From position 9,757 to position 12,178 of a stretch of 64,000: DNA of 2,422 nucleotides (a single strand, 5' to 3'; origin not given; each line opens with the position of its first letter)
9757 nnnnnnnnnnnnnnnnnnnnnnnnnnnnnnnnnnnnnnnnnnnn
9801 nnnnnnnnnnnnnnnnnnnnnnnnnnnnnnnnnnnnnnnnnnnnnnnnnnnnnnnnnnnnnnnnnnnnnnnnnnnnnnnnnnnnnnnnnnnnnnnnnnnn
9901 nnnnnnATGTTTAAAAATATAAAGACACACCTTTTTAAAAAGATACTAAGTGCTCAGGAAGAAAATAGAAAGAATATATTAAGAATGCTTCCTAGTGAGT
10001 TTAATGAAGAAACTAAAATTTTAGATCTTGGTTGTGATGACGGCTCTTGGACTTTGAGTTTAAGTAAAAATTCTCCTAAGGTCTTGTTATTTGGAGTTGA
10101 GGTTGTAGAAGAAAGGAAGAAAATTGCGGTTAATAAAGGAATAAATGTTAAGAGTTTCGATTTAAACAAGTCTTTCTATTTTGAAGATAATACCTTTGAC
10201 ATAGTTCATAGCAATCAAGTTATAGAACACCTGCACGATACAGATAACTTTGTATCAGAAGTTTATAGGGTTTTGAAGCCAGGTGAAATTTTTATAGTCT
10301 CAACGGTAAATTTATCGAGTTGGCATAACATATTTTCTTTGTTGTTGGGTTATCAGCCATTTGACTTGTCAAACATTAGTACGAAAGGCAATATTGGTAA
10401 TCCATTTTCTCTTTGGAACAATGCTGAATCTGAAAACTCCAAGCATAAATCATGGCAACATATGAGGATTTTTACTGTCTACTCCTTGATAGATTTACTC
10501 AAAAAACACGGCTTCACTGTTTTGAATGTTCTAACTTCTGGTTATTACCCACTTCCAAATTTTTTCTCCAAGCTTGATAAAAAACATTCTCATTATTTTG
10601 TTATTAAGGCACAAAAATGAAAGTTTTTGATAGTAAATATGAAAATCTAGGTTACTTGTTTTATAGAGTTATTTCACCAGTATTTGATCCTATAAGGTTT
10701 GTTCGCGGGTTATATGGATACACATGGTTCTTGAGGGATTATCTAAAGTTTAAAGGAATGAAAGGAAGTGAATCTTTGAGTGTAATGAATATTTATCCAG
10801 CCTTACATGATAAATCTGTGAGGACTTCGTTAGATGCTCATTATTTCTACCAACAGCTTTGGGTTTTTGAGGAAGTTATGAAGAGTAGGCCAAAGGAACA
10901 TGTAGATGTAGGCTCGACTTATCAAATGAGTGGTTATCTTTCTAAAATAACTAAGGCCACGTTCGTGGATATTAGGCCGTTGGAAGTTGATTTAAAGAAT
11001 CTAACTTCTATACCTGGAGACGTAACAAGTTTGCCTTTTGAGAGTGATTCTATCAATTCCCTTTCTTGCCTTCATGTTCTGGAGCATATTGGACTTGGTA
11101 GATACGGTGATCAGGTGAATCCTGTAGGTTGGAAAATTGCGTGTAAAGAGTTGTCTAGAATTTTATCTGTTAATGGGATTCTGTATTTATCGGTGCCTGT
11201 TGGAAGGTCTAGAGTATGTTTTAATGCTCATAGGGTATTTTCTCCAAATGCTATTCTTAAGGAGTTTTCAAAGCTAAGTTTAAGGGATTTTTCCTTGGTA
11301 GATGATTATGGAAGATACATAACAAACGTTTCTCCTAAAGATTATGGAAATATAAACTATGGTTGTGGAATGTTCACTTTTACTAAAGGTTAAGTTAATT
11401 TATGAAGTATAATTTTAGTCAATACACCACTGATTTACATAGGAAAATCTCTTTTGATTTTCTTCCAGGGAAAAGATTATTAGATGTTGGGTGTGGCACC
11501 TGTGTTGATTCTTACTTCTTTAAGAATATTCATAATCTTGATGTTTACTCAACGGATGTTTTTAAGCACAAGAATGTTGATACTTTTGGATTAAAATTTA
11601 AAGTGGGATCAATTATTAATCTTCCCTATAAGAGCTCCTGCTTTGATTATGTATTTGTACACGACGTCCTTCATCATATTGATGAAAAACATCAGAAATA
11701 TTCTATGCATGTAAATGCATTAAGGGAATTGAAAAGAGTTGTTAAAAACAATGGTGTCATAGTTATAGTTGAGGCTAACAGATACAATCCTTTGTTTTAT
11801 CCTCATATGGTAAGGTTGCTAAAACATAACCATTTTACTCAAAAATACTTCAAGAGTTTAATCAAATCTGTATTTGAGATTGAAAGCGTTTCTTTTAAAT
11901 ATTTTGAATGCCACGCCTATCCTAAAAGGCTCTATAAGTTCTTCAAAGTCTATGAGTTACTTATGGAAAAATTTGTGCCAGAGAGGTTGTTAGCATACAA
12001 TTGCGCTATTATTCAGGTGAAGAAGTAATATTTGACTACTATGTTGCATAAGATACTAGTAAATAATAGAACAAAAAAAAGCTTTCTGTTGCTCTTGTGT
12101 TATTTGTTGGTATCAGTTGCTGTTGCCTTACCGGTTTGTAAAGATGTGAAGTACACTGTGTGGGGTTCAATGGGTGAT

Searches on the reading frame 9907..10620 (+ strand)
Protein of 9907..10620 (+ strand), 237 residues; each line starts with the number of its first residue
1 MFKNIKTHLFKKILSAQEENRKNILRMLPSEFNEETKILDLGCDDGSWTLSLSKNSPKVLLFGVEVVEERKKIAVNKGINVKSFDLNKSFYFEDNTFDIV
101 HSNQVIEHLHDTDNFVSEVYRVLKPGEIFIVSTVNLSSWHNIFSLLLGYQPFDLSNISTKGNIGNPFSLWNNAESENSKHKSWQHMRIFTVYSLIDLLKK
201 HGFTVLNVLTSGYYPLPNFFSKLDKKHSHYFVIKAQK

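Call 11: search_protein_families(library=pfam, proteins=[window:9907-10620:+], max_evalue=0.001)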
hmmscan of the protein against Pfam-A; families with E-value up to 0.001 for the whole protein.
window:9907-10620:+ (237 aa): 9 families
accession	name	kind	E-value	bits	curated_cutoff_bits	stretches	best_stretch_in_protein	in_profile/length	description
PF13489.12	Methyltransf_23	-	2.6e-21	76.5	27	1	17-206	6-162/164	Methyltransferase domain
PF08241.18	Methyltransf_11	-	2.7e-14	54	21.2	1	39-130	1-94/95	Methyltransferase domain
PF13847.12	Methyltransf_31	-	2.8e-12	47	27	1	34-136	3-114/145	Methyltransferase domain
PF13649.12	Methyltransf_25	-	3.5e-12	47.3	27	1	38-126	1-96/97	Methyltransferase domain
PF07021.18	MetW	-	1.9e-11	44.4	21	1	33-147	12-123/193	Methionine biosynthesis protein MetW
PF08242.18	Methyltransf_12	-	2.6e-09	38.2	30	1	39-126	1-95/98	Methyltransferase domain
PF01209.24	Ubie_methyltran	-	3.6e-07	30.2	20.1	1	33-131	46-151/233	ubiE/COQ5 methyltransferase family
PF03141.22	Methyltransf_29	-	2.1e-06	27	23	1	24-136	105-222/506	Putative S-adenosyl-L-methionine-dependent methyltransferase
PF02390.23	Methyltransf_4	-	9e-05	22.4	24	1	37-77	4-44/173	Putative methyltransferase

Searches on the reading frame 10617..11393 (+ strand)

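Call 11: search_protein_families(library=pfam, proteins=[window:10617-11393:+], max_evalue=0.001)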
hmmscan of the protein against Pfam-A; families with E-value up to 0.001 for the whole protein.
window:10617-11393:+ (258 aa): 2 families
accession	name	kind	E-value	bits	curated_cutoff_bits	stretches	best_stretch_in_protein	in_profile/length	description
PF03269.20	DUF268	-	1.2e-10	42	25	1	150-210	67-127/176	Caenorhabditis protein of unknown function, DUF268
PF08241.18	Methyltransf_11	-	0.00069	20.7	21.2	0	117-190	24-94/95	Methyltransferase domain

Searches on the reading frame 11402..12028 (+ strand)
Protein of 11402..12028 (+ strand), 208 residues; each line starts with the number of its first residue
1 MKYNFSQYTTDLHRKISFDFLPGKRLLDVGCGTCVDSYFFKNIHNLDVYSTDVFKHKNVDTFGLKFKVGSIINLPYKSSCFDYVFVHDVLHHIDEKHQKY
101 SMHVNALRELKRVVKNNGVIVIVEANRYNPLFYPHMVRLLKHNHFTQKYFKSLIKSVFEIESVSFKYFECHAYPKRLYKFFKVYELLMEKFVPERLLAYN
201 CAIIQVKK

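Call 11: search_protein_families(library=pfam, proteins=[window:11402-12028:+], max_evalue=0.001)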
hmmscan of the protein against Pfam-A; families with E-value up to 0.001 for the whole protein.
window:11402-12028:+ (208 aa): 5 families
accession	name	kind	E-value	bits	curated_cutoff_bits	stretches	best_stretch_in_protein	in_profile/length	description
PF13847.12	Methyltransf_31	-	4.7e-13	49.5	27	1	23-141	4-120/145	Methyltransferase domain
PF08241.18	Methyltransf_11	-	1.6e-12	48.3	21.2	1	27-122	1-95/95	Methyltransferase domain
PF13649.12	Methyltransf_25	-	6.3e-08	33.7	27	1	27-118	2-97/97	Methyltransferase domain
PF13489.12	Methyltransf_23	-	1.8e-06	28.2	27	1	11-145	11-134/164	Methyltransferase domain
PF08242.18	Methyltransf_12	-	4.5e-06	27.8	30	1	27-120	1-98/98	Methyltransferase domain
